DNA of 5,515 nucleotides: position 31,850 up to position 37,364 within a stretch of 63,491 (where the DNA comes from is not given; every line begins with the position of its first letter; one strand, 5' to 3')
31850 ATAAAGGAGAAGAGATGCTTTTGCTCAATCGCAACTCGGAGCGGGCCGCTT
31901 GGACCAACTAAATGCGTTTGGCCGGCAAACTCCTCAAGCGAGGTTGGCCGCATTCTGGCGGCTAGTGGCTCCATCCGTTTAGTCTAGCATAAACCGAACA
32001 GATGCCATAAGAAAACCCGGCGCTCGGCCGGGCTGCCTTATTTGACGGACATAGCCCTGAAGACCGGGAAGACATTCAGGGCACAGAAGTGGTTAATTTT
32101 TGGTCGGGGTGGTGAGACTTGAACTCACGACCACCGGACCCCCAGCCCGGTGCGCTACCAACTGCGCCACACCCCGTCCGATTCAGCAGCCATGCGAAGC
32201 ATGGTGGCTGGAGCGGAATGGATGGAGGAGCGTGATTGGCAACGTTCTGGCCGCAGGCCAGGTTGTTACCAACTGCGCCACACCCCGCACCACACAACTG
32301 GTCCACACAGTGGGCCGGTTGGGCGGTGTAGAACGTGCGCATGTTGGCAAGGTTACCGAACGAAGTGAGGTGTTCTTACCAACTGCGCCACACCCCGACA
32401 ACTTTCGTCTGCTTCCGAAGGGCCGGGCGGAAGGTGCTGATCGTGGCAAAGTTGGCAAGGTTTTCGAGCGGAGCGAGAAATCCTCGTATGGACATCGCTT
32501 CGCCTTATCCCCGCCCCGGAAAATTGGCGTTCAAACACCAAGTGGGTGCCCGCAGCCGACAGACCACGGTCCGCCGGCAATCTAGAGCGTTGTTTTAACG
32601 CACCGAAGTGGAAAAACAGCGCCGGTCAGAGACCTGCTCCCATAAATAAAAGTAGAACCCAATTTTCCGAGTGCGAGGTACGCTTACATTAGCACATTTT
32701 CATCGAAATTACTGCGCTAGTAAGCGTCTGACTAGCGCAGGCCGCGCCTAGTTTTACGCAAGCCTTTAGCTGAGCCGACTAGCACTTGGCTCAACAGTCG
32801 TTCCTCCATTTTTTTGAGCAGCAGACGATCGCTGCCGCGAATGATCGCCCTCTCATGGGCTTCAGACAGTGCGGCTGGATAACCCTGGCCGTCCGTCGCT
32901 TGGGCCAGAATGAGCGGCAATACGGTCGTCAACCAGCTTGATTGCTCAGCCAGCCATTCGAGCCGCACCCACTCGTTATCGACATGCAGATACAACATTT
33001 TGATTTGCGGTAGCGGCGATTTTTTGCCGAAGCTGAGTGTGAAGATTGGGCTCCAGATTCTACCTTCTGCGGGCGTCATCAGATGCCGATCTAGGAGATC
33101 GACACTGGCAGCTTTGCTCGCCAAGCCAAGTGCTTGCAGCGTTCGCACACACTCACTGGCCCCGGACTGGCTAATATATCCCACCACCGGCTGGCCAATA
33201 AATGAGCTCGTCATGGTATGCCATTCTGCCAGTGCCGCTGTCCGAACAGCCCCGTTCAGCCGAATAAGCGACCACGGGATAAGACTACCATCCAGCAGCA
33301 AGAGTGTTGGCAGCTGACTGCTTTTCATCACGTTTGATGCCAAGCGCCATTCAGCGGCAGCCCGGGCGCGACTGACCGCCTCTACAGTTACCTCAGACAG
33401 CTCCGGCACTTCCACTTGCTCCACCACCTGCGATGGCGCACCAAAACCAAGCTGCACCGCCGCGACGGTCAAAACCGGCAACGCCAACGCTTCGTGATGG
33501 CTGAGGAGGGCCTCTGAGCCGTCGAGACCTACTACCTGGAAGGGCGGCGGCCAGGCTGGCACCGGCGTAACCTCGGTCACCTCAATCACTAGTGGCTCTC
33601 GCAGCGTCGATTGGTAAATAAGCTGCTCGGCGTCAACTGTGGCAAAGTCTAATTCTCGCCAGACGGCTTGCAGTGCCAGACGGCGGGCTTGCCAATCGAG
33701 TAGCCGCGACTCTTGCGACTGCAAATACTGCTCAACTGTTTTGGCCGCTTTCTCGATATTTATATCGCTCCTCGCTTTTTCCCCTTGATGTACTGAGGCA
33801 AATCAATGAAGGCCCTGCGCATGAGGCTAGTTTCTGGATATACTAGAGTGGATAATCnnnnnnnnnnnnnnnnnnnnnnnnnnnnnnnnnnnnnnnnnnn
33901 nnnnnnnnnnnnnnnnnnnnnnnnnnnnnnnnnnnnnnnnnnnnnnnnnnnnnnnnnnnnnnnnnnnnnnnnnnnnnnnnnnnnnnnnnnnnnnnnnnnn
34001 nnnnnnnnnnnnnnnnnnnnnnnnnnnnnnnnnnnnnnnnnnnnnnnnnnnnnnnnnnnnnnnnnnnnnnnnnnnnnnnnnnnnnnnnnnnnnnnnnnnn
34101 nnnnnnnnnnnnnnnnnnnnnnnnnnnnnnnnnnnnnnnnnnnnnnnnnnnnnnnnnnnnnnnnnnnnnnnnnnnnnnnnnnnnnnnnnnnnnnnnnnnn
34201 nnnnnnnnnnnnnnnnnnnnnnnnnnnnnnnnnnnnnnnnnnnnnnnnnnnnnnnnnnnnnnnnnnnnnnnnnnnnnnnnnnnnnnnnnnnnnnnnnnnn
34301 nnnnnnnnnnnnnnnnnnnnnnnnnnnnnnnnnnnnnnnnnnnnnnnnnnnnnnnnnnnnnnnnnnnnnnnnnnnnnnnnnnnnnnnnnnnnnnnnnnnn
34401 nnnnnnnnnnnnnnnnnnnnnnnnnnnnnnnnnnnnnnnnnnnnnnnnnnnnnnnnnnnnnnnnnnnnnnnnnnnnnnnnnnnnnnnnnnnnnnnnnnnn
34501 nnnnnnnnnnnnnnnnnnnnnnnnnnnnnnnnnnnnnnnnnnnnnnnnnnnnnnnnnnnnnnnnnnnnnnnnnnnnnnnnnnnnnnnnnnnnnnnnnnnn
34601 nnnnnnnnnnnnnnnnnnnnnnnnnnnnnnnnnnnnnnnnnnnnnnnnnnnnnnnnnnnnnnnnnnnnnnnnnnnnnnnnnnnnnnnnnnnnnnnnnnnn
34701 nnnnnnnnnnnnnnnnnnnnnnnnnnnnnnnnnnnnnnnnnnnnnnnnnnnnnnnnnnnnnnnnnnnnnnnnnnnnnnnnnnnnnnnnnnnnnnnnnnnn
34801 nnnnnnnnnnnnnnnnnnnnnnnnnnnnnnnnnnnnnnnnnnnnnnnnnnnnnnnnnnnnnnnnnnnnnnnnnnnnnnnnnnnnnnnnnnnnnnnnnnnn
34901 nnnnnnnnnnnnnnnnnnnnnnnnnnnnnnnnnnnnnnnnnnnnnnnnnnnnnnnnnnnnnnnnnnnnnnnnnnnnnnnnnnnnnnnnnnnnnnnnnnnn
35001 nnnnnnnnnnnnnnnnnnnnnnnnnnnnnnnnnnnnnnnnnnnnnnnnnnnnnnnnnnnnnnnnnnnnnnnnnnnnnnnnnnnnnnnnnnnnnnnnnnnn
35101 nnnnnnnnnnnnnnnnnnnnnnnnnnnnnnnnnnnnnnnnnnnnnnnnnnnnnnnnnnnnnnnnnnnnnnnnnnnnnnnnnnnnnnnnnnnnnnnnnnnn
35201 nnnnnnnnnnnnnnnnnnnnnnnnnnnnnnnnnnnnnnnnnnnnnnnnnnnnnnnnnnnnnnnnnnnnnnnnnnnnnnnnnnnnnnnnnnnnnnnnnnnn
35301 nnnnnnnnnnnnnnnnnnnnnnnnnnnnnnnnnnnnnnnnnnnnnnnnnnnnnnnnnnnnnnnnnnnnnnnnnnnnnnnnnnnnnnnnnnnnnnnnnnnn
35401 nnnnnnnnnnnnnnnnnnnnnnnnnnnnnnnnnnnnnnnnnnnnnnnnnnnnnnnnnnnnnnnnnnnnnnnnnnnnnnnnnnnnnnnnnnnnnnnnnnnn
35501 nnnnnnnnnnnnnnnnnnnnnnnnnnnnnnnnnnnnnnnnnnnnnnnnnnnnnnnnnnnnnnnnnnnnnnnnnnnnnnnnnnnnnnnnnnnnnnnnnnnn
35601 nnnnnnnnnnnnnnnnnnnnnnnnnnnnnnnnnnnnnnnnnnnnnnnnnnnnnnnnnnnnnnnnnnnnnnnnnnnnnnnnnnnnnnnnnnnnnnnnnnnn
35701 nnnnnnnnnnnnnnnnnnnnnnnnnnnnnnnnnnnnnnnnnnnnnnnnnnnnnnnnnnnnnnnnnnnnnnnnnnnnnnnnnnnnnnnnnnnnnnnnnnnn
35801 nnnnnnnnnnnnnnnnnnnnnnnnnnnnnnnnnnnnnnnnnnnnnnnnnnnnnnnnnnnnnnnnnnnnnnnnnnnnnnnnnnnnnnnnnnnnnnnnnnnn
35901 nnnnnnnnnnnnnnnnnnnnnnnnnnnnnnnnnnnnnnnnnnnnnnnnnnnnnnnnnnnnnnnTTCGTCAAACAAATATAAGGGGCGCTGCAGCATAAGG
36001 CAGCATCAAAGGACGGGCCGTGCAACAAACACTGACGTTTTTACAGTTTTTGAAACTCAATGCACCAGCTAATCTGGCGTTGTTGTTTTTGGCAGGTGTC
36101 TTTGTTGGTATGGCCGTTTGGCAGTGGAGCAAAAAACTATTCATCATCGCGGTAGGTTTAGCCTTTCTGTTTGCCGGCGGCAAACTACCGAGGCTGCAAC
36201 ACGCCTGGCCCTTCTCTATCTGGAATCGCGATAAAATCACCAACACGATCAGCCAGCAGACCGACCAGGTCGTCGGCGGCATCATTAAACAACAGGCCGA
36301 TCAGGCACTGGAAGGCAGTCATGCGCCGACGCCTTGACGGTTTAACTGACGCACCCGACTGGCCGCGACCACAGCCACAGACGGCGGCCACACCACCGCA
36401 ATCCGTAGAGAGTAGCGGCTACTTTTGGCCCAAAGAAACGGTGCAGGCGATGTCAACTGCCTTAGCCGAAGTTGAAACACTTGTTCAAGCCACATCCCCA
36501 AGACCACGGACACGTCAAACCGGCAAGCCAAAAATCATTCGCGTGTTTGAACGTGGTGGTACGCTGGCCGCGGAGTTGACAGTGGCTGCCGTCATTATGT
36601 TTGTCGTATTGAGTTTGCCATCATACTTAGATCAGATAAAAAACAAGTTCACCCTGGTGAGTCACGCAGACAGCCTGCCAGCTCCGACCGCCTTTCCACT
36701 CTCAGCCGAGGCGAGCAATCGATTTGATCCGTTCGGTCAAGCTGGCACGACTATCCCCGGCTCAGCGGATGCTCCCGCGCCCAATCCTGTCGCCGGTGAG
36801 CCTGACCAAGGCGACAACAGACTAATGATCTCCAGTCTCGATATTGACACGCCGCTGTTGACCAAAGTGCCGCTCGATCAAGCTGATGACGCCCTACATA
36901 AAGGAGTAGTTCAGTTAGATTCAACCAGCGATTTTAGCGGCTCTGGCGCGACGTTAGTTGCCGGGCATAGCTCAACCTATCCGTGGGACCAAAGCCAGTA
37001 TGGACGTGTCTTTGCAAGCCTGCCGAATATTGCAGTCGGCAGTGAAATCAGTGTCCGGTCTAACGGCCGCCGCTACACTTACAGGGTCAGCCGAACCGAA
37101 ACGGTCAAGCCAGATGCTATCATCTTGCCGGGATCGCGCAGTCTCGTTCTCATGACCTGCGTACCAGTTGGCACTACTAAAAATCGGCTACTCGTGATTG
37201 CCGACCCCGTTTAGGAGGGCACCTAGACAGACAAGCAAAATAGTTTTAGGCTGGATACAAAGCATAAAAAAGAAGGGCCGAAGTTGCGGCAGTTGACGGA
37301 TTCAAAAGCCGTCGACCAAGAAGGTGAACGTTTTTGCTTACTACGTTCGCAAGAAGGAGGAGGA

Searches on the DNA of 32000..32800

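Call 24: search_rna_families(source=window, start=32000, end=32800, threshold=evalue, max_evalue=10)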
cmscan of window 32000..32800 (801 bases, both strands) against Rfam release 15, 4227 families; matches with E-value up to 10: 8.
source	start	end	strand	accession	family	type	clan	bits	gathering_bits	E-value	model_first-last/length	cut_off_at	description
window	32104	32176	-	RF00005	tRNA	Gene; tRNA;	CL00001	65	29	9e-14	1-71/71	no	tRNA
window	32207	32294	+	RF00946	mir-1225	Gene; miRNA;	-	17.8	91.5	8.9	1-90/90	no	mir-1225 microRNA precursor family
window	32178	32271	+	RF01383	GRIK4_3p_UTR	Gene;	-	16.6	38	1.7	1-94/94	no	GRIK4 3 prime UTR element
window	32260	32349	-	RF00992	mir-593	Gene; miRNA;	-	16.5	100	1.9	1-100/100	no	mir-593 microRNA precursor family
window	32092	32190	-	RF03899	mir-5912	Gene; miRNA;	-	14.9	88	3.7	1-88/88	no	mir-5912 microRNA precursor family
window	32190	32211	+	RF00523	Prion_pknot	Cis-reg;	-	14.2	39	9.2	1-40/40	no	Prion pseudoknot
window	32015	32091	-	RF01876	MIAT_exon5_2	Gene; lncRNA;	-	12.9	75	3.3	1-83/83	no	Myocardial infarction associated transcript exon 5 conserved region 2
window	32367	32420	+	RF01151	snoU82P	Gene; snRNA; snoRNA; CD-box;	-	11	42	4.8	1-55/55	no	Small nucleolar RNA U82P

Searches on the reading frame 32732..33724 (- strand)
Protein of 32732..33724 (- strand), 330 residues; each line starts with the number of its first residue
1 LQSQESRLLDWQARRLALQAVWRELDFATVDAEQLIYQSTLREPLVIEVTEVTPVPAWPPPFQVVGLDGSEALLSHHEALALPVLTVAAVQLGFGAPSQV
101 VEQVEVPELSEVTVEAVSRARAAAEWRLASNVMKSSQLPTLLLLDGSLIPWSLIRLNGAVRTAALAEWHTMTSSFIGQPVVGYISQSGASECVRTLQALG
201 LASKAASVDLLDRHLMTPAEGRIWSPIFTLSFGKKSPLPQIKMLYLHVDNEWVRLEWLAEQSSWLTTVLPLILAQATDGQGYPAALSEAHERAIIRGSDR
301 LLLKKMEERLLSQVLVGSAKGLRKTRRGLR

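Call 15: search_protein_families(library=pfam, proteins=[window:32732-33724:-])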
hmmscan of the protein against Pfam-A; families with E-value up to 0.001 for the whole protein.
window:32732-33724:- (330 aa): 1 family
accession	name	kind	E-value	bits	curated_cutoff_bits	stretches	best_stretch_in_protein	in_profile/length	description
PF09376.16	NurA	-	3.1e-13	50.2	21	1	63-293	2-252/254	NurA domain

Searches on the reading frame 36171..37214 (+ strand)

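Call 56: search_protein_families(library=pfam, max_evalue=0.00001, proteins=[window:36171-37214:+])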
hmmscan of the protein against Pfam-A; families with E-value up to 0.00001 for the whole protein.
window:36171-37214:+ (347 aa): 1 family
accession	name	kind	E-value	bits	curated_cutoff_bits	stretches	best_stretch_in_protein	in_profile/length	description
PF04203.18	Sortase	-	1e-18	67.7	26.6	1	219-347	2-125/125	Sortase domain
